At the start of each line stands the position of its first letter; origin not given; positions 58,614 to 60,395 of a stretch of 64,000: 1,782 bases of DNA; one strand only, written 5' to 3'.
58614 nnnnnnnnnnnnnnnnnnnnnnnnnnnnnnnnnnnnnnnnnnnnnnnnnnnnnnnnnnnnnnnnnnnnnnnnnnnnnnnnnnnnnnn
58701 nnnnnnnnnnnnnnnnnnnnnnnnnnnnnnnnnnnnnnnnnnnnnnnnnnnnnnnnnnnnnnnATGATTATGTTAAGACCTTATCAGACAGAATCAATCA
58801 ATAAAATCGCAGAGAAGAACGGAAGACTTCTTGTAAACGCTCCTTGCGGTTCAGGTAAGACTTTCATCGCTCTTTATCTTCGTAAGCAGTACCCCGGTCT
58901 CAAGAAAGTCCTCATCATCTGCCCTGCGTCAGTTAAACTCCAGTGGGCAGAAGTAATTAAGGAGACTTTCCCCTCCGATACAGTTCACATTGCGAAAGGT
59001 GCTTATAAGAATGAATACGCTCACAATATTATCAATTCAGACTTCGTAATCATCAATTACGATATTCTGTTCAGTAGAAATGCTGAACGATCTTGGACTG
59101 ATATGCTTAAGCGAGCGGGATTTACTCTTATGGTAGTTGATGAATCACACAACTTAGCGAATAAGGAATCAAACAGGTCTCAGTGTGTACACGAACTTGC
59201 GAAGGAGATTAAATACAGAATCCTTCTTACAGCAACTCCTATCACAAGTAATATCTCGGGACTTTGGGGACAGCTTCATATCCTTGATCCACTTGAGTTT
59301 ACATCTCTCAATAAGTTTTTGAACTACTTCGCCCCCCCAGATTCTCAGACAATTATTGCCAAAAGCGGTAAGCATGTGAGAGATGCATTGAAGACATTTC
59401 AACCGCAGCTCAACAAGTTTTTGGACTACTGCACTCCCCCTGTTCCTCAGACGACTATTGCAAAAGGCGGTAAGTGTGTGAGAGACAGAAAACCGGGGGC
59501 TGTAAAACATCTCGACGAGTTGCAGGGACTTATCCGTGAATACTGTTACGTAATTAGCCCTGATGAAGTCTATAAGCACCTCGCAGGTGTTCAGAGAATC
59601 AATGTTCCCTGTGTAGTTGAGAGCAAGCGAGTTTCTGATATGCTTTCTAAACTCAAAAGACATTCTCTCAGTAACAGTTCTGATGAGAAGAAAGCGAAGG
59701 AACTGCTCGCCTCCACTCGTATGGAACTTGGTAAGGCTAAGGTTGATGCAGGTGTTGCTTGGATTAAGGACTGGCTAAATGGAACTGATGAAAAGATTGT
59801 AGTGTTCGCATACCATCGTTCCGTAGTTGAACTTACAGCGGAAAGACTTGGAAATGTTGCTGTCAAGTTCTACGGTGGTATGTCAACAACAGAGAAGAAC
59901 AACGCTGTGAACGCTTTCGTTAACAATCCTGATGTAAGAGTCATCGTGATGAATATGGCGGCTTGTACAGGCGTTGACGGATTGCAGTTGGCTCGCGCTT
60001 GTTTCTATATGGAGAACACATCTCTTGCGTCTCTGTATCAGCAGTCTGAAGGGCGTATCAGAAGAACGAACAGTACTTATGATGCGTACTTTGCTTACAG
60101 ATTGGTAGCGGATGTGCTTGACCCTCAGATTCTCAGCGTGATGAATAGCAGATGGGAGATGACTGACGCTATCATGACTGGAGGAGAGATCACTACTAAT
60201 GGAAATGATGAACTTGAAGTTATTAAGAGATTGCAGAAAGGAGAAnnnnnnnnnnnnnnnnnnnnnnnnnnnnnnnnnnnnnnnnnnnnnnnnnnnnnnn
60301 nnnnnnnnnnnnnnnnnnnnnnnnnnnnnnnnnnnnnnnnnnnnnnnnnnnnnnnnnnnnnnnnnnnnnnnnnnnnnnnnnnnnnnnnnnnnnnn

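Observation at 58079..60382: AT-rich 2.3-kb insertion bounded by a perfect 20-bp direct repeat, carrying only an orphan protein plus a compact SNF2 helicase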

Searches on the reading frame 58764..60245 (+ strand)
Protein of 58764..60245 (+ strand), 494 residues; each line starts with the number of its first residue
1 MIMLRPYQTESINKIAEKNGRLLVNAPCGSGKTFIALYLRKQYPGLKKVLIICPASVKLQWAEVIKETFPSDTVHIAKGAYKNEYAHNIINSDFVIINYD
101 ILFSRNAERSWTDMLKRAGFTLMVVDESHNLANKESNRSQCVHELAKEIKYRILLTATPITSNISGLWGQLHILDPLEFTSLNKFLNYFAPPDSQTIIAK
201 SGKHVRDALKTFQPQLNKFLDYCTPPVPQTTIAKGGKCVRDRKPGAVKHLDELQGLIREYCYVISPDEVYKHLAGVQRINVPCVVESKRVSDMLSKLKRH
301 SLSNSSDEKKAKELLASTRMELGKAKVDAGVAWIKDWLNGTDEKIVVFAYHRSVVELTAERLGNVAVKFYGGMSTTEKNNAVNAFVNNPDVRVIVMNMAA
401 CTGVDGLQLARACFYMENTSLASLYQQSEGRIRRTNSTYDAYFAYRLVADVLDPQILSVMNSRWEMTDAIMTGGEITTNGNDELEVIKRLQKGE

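Call 5: search_protein_families(library=pfam, proteins=[window:58764-60245:+], max_evalue=0.1)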
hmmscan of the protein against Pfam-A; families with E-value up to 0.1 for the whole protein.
window:58764-60245:+ (494 aa): 11 families
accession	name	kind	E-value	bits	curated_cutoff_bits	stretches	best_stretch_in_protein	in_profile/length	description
PF00176.29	SNF2-rel_dom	-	1.5e-20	73.9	24.9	1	29-199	27-200/290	SNF2-related domain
PF04851.21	ResIII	-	1.6e-18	67.6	22.5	1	2-160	2-163/164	Type III restriction enzyme, res subunit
PF00270.35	DEAD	-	4.9e-13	49.6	26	1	5-163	1-163/167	DEAD/DEAH box helicase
PF00271.37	Helicase_C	-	1.2e-05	25.9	23.5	1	338-435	10-109/110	Helicase conserved C-terminal domain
PF13604.12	AAA_30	-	0.00024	21.4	27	1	4-138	2-107/191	AAA domain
PF13401.12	AAA_22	-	0.0025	18.6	27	1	20-159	6-124/130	AAA domain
PF11243.13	DUF3045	-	0.0028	18.2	27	1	322-368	39-82/88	Protein of unknown function (DUF3045)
PF16203.11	ERCC3_RAD25_C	-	0.0032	17.2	27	1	333-448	51-168/248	ERCC3/RAD25/XPB C-terminal helicase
PF20720.3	nSTAND3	-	0.066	13.3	27.2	0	11-45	9-43/155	Novel STAND NTPase 3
PF06733.21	DEAD_2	-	0.08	13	21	0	89-134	115-158/172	DEAD_2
PF15141.11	UQCC3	-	0.083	13.3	33.6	0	288-344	33-87/87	Ubiquinol-cytochrome-c reductase complex assembly factor 3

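Call 6: search_protein_families(library=padloc, proteins=[window:58764-60245:+], max_evalue=1)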
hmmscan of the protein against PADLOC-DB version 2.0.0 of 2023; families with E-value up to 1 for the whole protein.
window:58764-60245:+ (494 aa): 53 families (the best 25 are shown)
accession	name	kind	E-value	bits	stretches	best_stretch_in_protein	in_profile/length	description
PDLC02707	PbeA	-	6.1e-17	59.5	1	2-160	251-414/672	PbeA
PDLC02623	DrmD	-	8.8e-16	54.8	2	20-189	119-309/1040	DrmD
PDLC02621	DrmD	-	3.5e-15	53.3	2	37-179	162-321/1040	DrmD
PDLC00633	ZorD1|ZorD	-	1.1e-14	51.5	1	5-196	445-636/908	"SWI2/SNF2 helicase, Mrr-like nuclease"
PDLC00659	HmaA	-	4.7e-14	49.2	2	25-160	128-271/1176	SNF2 helicase / DEAD-box helicase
PDLC02619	DrmD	-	4.9e-14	49.4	1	18-186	49-220/872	DrmD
PDLC02632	DrmD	-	1e-13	48.7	2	46-177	170-319/662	DrmD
PDLC02627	DrmD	-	1.1e-13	48.3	2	343-470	571-697/748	DrmD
PDLC02843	DpdE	-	1.4e-13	47.7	2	23-179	179-317/1091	DpdE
PDLC02850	DpdE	-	6.1e-13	45.5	1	26-193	830-990/1282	DpdE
PDLC02842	DpdE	-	8.6e-13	44.8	1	40-197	744-901/1176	DpdE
PDLC02849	DpdE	-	2.4e-12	43.9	1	4-192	401-584/857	DpdE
PDLC02572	DrmA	-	6.7e-12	42.2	2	45-179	164-316/1043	DrmA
PDLC02845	DpdE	-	7.1e-12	41.9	1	4-189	844-1025/1293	DpdE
PDLC02840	DpdE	-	7.9e-12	42.3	2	4-180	160-323/1091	DpdE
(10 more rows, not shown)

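Call 7: search_protein_families(library=phrogs, proteins=[window:58764-60245:+], max_evalue=1)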
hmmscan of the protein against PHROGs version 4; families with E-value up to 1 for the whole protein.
window:58764-60245:+ (494 aa): 17 families
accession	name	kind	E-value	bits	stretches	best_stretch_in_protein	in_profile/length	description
phrog_62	-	DNA, RNA and nucleotide metabolism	3.4e-71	241.3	1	2-489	695-1150/1881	DNA helicase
phrog_16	-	DNA, RNA and nucleotide metabolism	5e-23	82.2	1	1-438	270-589/986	DNA helicase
phrog_23807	-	unknown function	2e-18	66.6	2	4-179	130-327/1053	-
phrog_24008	-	DNA, RNA and nucleotide metabolism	1.8e-11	43.7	1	3-174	480-648/1006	helicase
phrog_21391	-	DNA, RNA and nucleotide metabolism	5.7e-10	38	2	337-435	1354-1454/2021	DNA helicase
phrog_6819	-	DNA, RNA and nucleotide metabolism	3.2e-09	36.8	1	1-150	18-163/645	Holliday junction branch migration helicase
phrog_2488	-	DNA, RNA and nucleotide metabolism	2.2e-08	34.3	2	5-45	20-64/579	DNA helicase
phrog_29996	-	unknown function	2.6e-07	30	1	4-192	724-908/1189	-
phrog_26785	-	unknown function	7.7e-07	28.4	1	12-175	262-423/1087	-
phrog_16259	-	DNA, RNA and nucleotide metabolism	5.1e-05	23.7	1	3-55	117-169/330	DNA helicase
phrog_1685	-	unknown function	0.0019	16.4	1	5-73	832-902/2278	-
phrog_1967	-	DNA, RNA and nucleotide metabolism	0.019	14.5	1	6-43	155-190/776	DNA helicase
phrog_25422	-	unknown function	0.026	15.4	1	11-58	15-62/117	-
phrog_35400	-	unknown function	0.1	13.7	1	217-246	17-45/63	-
phrog_170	-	other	0.1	13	1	8-39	80-110/323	PhoH-like phosphate starvation-inducible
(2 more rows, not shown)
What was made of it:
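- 58764..60248 (+): SNF2-family helicase, 494 aa, of the phage replication type (phrog_62). Its start overlaps the ORF1 stop (ATGA). PF00176 1.5e-20, ResIII and Helicase_C (call 5). phrog_62 'DNA helicase' 3.4e-71 over residues 2-489 (call 7).
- On Phage DNA helicase family phrog_62: 3.4e-71 over residues 2-489 (call 7).
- Closest known: Phage replication-module SNF2-type DNA helicases. Same: The match to phrog_62 is full-length (3.4e-71, call 7).
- The helicase matches phrog_62 over its full length at 3.4e-71 (call 7).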

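Call 10: search_dna_similar(query=window:58764-60245:+, collection=phages, mode=protein)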
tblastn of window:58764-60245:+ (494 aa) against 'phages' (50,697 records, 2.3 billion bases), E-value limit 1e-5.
Records with a match: 496; places in all: 497; records where one place covers at least 80% of the query: 103.
Best place of each record, by identity: <60% 496.
By first word of the organism name: Gordonia 107; Flavobacterium 90; Enterococcus 60; Arthrobacter 43; Vibrio 41; Caulobacter 39; Bacillus 18; Bacteriophage 11; Pseudomonas 10; Tsukamurella 6; and 35 more.
By host as written in the record: Gordonia terrae 3612 83; Flavobacterium columnare 62; - 61; Arthrobacter sp. ATCC 21022 34; Caulobacter vibrioides CB15 22; Enterococcus faecalis 20; Enterococcus faecium 11; Vibrio cholerae 2095 9; and 113 more.
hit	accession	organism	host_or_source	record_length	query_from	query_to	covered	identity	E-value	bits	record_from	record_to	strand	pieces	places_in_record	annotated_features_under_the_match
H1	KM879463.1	Arthrobacter phage vB_ArtM-ArV1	Arthrobacter sp.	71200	5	492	99%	26.0%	1e-22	107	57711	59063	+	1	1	helicase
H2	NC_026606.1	Arthrobacter phage vB_ArtM-ArV1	Arthrobacter sp.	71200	5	492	99%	26.0%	1e-22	107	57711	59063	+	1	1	helicase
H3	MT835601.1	Bacteriophage sp.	human fecal samples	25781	5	475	95%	25.5%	1e-23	111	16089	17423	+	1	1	record has no annotation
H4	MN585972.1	Arthrobacter phage Edmundo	Arthrobacter sp. ATCC 21022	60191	2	473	95%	25.3%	8e-10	126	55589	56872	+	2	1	94: DNA helicase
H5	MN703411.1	Arthrobacter phage DrYang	Arthrobacter sp. ATCC 21022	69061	5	479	96%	24.9%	1e-20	102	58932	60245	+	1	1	86: DNA helicase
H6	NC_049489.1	Arthrobacter phage DrYang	Arthrobacter sp. ATCC 21022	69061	5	479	96%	24.9%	1e-20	102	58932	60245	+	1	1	86: DNA helicase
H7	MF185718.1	Arthrobacter phage Colucci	Arthrobacter sp. ATCC 21022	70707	5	483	97%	24.4%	1e-16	90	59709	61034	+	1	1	93: DNA helicase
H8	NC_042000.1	Arthrobacter phage Colucci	Arthrobacter sp. ATCC 21022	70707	5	483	97%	24.4%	1e-16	90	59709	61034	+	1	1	93: helicase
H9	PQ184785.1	Arthrobacter phage Kovu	Arthrobacter globiformis B-2979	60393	4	490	99%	24.0%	3e-16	88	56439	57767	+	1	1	95: DNA helicase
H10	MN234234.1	Arthrobacter phage Lymara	Arthrobacter sp. ATCC 21022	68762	5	483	97%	24.1%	3e-17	91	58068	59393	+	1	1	87: DNA helicase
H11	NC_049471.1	Arthrobacter phage Lymara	Arthrobacter sp. ATCC 21022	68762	5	483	97%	24.1%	3e-17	91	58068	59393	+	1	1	87: DNA helicase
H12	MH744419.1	Arthrobacter phage KBurrousTX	Arthrobacter sp. ATCC 21022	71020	5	461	93%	25.1%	3e-19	97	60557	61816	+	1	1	88: DNA helicase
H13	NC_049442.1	Arthrobacter phage KBurrousTX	Arthrobacter sp. ATCC 21022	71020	5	461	93%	25.1%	3e-19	97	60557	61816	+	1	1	88: DNA helicase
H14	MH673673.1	Thermus phage phiLo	Thermus thermophilus HB8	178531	4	475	96%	24.2%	2e-20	100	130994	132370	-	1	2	DNA helicase-like protein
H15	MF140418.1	Arthrobacter phage LiSara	Arthrobacter sp. ATCC 21022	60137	2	473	96%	24.1%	3e-18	94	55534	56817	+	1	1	93: DNA helicase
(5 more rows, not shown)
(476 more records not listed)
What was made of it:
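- On Phage DNA helicase family phrog_62: There are 496 phage records by tblastn (call 10).
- Closest known: Phage replication-module SNF2-type DNA helicases. Same: tblastn finds 496 phage records, of which 103 cover at least 80% of the protein (call 10).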

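Call 12: find_homologous_proteins(query=window:58764-60245:+)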
Query window:58764-60245:+ (494 aa): 194 proteins with E <= 0.001 among 8000 candidates; the best 120 are listed.
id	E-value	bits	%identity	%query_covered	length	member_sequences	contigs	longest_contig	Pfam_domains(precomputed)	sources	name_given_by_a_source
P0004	0.0e+0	1122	100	100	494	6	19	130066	PF00270.36,PF00176.30,PF00271.38,PF04851.22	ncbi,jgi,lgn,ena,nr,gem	ncbi:MAG: DEAD/DEAH box helicase [Lentisphaerae bacterium]|nr:DEAD/DEAH box helicase [Lentisphaerota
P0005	7.2e-294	992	90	100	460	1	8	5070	PF00270.36,PF00176.30,PF00271.38,PF04851.22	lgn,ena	-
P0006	4.8e-293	990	90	100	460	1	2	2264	PF00270.36,PF00176.30,PF00271.38,PF04851.22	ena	-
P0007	1.3e-288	975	89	100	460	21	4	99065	PF00270.36,PF00176.30,PF00271.38,PF04851.22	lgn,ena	-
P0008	1.8e-261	886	80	100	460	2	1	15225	PF00270.36,PF00176.30,PF00271.38,PF04851.22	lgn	-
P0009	4.9e-216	736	65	100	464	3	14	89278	PF00270.36,PF00176.30,PF00271.38,PF04851.22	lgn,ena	-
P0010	8.3e-211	719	87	75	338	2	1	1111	PF00176.30,PF00271.38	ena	-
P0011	5.0e-187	640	60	100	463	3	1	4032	PF00270.36,PF00176.30,PF04851.22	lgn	-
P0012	1.0e-182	626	58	100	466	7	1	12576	PF00270.36,PF00176.30,PF04851.22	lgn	-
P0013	4.0e-179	614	58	99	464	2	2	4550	PF00270.36,PF00176.30,PF04851.22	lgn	-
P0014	1.2e-167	576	52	100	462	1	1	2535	PF00270.36,PF00176.30,PF04851.22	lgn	-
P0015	3.8e-102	360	39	99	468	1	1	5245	PF00270.36,PF00176.30,PF00271.38,PF04851.22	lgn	-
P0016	1.3e-85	306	40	91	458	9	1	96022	PF00270.36,PF00176.30,PF00271.38,PF04851.22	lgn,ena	-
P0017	4.0e-39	152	25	78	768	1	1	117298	PF00176.30,PF19474.5,PF00271.38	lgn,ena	-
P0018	9.1e-37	145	27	96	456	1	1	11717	PF00270.36,PF00176.30,PF00271.38,PF04851.22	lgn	-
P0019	1.7e-35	141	26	99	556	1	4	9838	PF00176.30,PF00271.38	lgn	-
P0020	4.9e-33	132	29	91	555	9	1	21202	PF00270.36,PF00176.30,PF00271.38,PF04851.22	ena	-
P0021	1.5e-32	131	26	93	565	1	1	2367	PF00176.30,PF00271.38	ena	-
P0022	9.1e-32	128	27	93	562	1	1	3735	PF00176.30,PF00271.38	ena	-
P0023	1.5e-31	128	27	90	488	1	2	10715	PF00270.36,PF00176.30,PF00271.38,PF04851.22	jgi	-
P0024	3.8e-31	126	29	89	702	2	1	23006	PF00176.30,PF00271.38,PF04851.22,PF14890.12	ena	-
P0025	4.4e-31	126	25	96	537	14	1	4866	PF00176.30,PF00271.38,PF04851.22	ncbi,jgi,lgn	jgi:SNF2 family DNA or RNA helicase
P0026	3.8e-30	123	30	95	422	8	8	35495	PF00176.30,PF04851.22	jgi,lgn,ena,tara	jgi:SWI/SNF-related matrix-associated actin-dependent regulator 1 of chromatin subfamily A|tara:stra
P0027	4.2e-30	123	29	89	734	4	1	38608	PF00176.30,PF00271.38,PF04851.22,PF14890.12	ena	-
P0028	5.2e-30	122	29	89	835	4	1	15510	PF00176.30,PF13392.13,PF00271.38,PF04851.22,PF14890.12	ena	-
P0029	7.8e-30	122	28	93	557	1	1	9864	PF00176.30,PF07652.21,PF00271.38,PF04851.22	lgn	-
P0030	1.9e-29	121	28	93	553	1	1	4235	PF00176.30,PF00271.38,PF04851.22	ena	-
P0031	7.2e-29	119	26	98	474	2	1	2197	PF00176.30,PF00271.38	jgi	-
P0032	1.4e-28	118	25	95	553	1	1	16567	PF00270.36,PF00176.30,PF00271.38,PF04851.22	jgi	jgi:SWI/SNF-related matrix-associated actin-dependent regulator 1 of chromatin subfamily A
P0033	3.7e-28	116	24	99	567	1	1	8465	PF00176.30,PF00271.38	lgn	-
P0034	3.9e-28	116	27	92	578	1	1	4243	PF00176.30,PF00271.38,PF04851.22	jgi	jgi:SNF2 family DNA or RNA helicase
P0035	4.7e-28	116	26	99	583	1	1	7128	PF00270.36,PF00176.30,PF00271.38,PF04851.22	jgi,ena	jgi:SWI/SNF-related matrix-associated actin-dependent regulator 1 of chromatin subfamily A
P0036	5.0e-28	116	36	32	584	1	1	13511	PF00270.36,PF00176.30,PF00271.38,PF04851.22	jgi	jgi:SWI/SNF-related matrix-associated actin-dependent regulator 1 of chromatin subfamily A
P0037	5.0e-28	116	36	32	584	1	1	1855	PF00270.36,PF00176.30,PF00271.38,PF04851.22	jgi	jgi:SWI/SNF-related matrix-associated actin-dependent regulator 1 of chromatin subfamily A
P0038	9.3e-27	112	24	95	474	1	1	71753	PF00270.36,PF00176.30,PF00271.38,PF04851.22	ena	-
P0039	1.1e-26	111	26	96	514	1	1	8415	PF00176.30,PF00271.38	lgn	-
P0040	2.0e-26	111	25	97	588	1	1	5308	PF00176.30,PF00271.38,PF04851.22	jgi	jgi:SWI/SNF-related matrix-associated actin-dependent regulator of chromatin subfamily A-like protei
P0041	9.5e-26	108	25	93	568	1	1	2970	PF00176.30,PF00271.38,PF04851.22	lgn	-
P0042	1.0e-25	108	27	90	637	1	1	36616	PF00176.30,PF00271.38,PF04851.22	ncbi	-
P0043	2.5e-25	107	25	91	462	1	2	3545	PF00176.30,PF00271.38,PF04851.22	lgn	-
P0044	6.7e-25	106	22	95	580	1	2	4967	PF00176.30,PF00271.38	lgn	-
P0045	1.2e-24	105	22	93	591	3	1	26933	PF00176.30,PF00271.38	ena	-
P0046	1.7e-24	104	25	93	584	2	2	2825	PF00176.30,PF00271.38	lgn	-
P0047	2.5e-24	104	25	97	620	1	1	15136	PF00176.30,PF00271.38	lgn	-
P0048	4.0e-24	103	25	99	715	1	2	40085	PF00176.30,PF00271.38,PF04851.22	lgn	-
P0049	5.2e-24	103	26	97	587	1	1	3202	PF00270.36,PF00176.30,PF00271.38,PF04851.22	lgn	-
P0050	5.4e-24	103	24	99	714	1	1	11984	PF00176.30,PF00271.38,PF04851.22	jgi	-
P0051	5.5e-24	103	23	96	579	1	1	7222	PF00176.30,PF16203.12,PF00271.38,PF04851.22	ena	-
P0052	6.6e-24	102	25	97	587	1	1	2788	PF00270.36,PF00176.30,PF00271.38,PF04851.22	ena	-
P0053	1.0e-23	102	22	96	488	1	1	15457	PF00176.30,PF00271.38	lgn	-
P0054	1.2e-23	101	26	96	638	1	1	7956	PF00176.30,PF00271.38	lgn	-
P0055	1.6e-23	101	26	96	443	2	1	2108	PF00176.30,PF00271.38,PF04851.22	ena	-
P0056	1.8e-23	101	24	95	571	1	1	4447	PF00270.36,PF00176.30,PF00271.38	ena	-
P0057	2.5e-23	100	23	93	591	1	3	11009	PF00176.30,PF00271.38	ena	-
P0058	3.7e-23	100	34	35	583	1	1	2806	PF00176.30,PF00271.38,PF04851.22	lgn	-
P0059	7.3e-23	99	35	35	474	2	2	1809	PF00176.30,PF00271.38,PF04851.22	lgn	-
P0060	1.7e-22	98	24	96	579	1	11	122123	PF00176.30,PF00271.38,PF04851.22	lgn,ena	-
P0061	2.1e-22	97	23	96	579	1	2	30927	PF00176.30,PF00271.38,PF04851.22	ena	-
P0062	2.7e-22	97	27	88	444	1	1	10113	PF00270.36,PF00176.30,PF00271.38,PF04851.22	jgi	jgi:SNF2 family DNA or RNA helicase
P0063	3.2e-22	97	35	35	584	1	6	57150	PF00270.36,PF00176.30,PF00271.38,PF04851.22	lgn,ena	-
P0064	3.2e-22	97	35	35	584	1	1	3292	PF00270.36,PF00176.30,PF00271.38,PF04851.22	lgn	-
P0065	3.2e-22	97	35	35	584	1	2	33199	PF00270.36,PF00176.30,PF00271.38,PF04851.22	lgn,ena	-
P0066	3.5e-22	97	22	93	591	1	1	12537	PF00176.30,PF00271.38,PF04851.22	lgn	-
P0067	5.8e-22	96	25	99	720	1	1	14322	PF00176.30,PF00271.38,PF04851.22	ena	-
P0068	5.9e-22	96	25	99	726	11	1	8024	PF00270.36,PF00176.30,PF00271.38,PF04851.22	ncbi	-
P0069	6.0e-22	96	24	99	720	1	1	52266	PF00176.30,PF00271.38,PF04851.22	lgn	-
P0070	8.3e-22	95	35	35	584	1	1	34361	PF00270.36,PF00176.30,PF00271.38,PF04851.22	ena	-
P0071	1.3e-21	95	23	99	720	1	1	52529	PF00176.30,PF00271.38,PF04851.22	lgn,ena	-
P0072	1.4e-21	95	24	99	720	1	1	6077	PF00270.36,PF00176.30,PF00271.38,PF04851.22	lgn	-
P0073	1.6e-21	94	25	95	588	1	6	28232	PF00270.36,PF00176.30,PF00271.38,PF04851.22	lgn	-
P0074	1.6e-21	94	25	95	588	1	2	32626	PF00270.36,PF00176.30,PF00271.38,PF04851.22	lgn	-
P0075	1.6e-21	94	25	95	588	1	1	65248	PF00270.36,PF00176.30,PF00271.38,PF04851.22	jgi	-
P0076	1.7e-21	94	26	85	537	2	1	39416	PF00176.30,PF00271.38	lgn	-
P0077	2.3e-21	94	25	93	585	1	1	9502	PF00270.36,PF00176.30,PF00271.38,PF04851.22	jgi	jgi:SWI/SNF-related matrix-associated actin-dependent regulator 1 of chromatin subfamily A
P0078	2.3e-21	94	24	95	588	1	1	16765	PF00270.36,PF00176.30,PF00271.38,PF04851.22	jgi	jgi:SWI/SNF-related matrix-associated actin-dependent regulator 1 of chromatin subfamily A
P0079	2.9e-21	94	24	95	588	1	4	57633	PF00270.36,PF00176.30,PF00271.38,PF04851.22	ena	-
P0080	2.9e-21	94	24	95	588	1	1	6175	PF00270.36,PF00176.30,PF00271.38,PF04851.22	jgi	-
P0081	2.9e-21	94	24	95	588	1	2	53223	PF00270.36,PF00176.30,PF00271.38,PF04851.22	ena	-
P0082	2.9e-21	94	24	95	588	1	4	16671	PF00270.36,PF00176.30,PF00271.38,PF04851.22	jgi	jgi:SWI/SNF-related matrix-associated actin-dependent regulator of chromatin subfamily A-like protei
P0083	3.0e-21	94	24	95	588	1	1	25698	PF00270.36,PF00176.30,PF00271.38,PF04851.22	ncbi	-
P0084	3.2e-21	93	24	95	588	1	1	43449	PF00270.36,PF00176.30,PF00271.38,PF04851.22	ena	-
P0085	3.9e-21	93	24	95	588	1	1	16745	PF00270.36,PF00176.30,PF00271.38,PF04851.22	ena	-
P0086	6.6e-21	92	25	98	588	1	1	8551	PF00270.36,PF00176.30,PF00271.38,PF04851.22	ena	-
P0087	8.8e-21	92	23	94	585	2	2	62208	PF00270.36,PF00176.30,PF00271.38,PF04851.22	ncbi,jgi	-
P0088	9.1e-21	92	23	99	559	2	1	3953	PF00270.36,PF00176.30,PF00271.38,PF04851.22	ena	-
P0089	1.0e-20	92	24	95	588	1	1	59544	PF00270.36,PF00176.30,PF00271.38,PF04851.22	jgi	jgi:SWI/SNF-related matrix-associated actin-dependent regulator 1 of chromatin subfamily A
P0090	1.1e-20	92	26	91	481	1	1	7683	PF00176.30,PF00271.38,PF04851.22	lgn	-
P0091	1.9e-20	91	25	98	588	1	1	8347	PF00270.36,PF00176.30,PF00271.38,PF04851.22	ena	-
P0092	1.9e-20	91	25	98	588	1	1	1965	PF00270.36,PF00176.30,PF00271.38,PF04851.22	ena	-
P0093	2.4e-20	91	24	99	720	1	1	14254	PF00270.36,PF00176.30,PF00271.38,PF04851.22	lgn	-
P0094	3.1e-20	90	25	98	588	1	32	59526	PF00270.36,PF00176.30,PF00271.38,PF04851.22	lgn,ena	-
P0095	3.2e-20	90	23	99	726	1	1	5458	PF00270.36,PF00176.30,PF00271.38,PF04851.22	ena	-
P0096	3.7e-20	90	25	98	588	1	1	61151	PF00270.36,PF00176.30,PF00271.38,PF04851.22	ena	-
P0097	3.8e-20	90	27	96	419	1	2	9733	PF00176.30,PF00271.38,PF04851.22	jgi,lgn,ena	jgi:SWI/SNF-related matrix-associated actin-dependent regulator 1 of chromatin subfamily A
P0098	4.1e-20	90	25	98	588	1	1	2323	PF00270.36,PF00176.30,PF00271.38,PF04851.22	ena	-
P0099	5.5e-20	89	25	96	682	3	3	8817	PF00176.30,PF00271.38,PF04851.22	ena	-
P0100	5.6e-20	89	23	97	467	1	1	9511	PF00176.30,PF00271.38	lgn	-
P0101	1.3e-19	88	24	95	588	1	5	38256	PF00270.36,PF00176.30,PF00271.38,PF04851.22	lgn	-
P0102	1.5e-19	88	24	94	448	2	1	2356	PF00176.30,PF00271.38,PF04851.22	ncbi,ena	-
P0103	2.3e-19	87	23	99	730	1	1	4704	PF00176.30,PF00271.38,PF04851.22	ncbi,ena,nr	ncbi:MAG TPA: DEAD/DEAH box helicase [bacterium]|nr:DEAD/DEAH box helicase [bacterium]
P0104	3.9e-19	87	30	35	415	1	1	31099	PF00176.30,PF00271.38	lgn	-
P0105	3.9e-19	87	25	99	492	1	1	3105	PF00176.30,PF00271.38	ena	-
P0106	4.2e-18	83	24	95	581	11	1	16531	PF00270.36,PF00176.30,PF00271.38,PF04851.22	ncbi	-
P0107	5.4e-18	83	23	86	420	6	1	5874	PF00176.30,PF00271.38,PF04851.22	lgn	-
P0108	6.7e-18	83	24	95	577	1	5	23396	PF00270.36,PF00176.30,PF00271.38,PF04851.22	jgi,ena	-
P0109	7.1e-18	82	23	97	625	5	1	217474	PF00176.30,PF16203.12,PF00271.38,PF04851.22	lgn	-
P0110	1.1e-17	82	27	69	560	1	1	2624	PF00176.30,PF00271.38,PF04851.22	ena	-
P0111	1.7e-17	81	25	87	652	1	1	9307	PF00176.30,PF00271.38,PF04851.22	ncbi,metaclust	ncbi:hypothetical protein LCGC14_0915340, partial [marine sediment metagenome]|metaclust:status=acti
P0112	1.9e-17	81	23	95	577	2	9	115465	PF00270.36,PF00176.30,PF00271.38,PF04851.22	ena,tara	tara:strand:+ start:21218 stop:22951 length:1734 start_codon:yes stop_codon:yes gene_type:complete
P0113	2.9e-17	80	24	95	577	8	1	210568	PF00270.36,PF00176.30,PF00271.38,PF04851.22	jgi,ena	-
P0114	6.1e-17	79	31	38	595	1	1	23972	PF00176.30,PF00271.38,PF04851.22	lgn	-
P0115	6.6e-17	79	23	94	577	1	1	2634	PF00270.36,PF00176.30,PF00271.38,PF04851.22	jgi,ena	-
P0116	7.7e-17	79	24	93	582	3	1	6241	PF00176.30,PF00271.38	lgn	-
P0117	1.4e-16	78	22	94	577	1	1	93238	PF00270.36,PF00176.30,PF00271.38,PF04851.22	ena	-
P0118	3.5e-16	77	35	32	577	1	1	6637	PF00270.36,PF00176.30,PF00271.38,PF04851.22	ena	-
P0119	4.2e-16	77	23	95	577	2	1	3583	PF00270.36,PF00176.30,PF00271.38,PF04851.22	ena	-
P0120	9.7e-16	75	24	83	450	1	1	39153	PF00176.30,PF00271.38,PF04851.22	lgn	-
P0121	9.8e-16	75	31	42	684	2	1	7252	PF00176.30,PF00271.38,PF04851.22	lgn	-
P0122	9.9e-16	75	35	32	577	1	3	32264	PF00270.36,PF00176.30,PF00271.38,PF04851.22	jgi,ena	-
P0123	2.8e-15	74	34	32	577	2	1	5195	PF00270.36,PF00176.30,PF00271.38,PF04851.22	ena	-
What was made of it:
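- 58764..60248 (+): It is 89-90% identical in protein to the 460-aa phage and allele-B versions (call 12).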
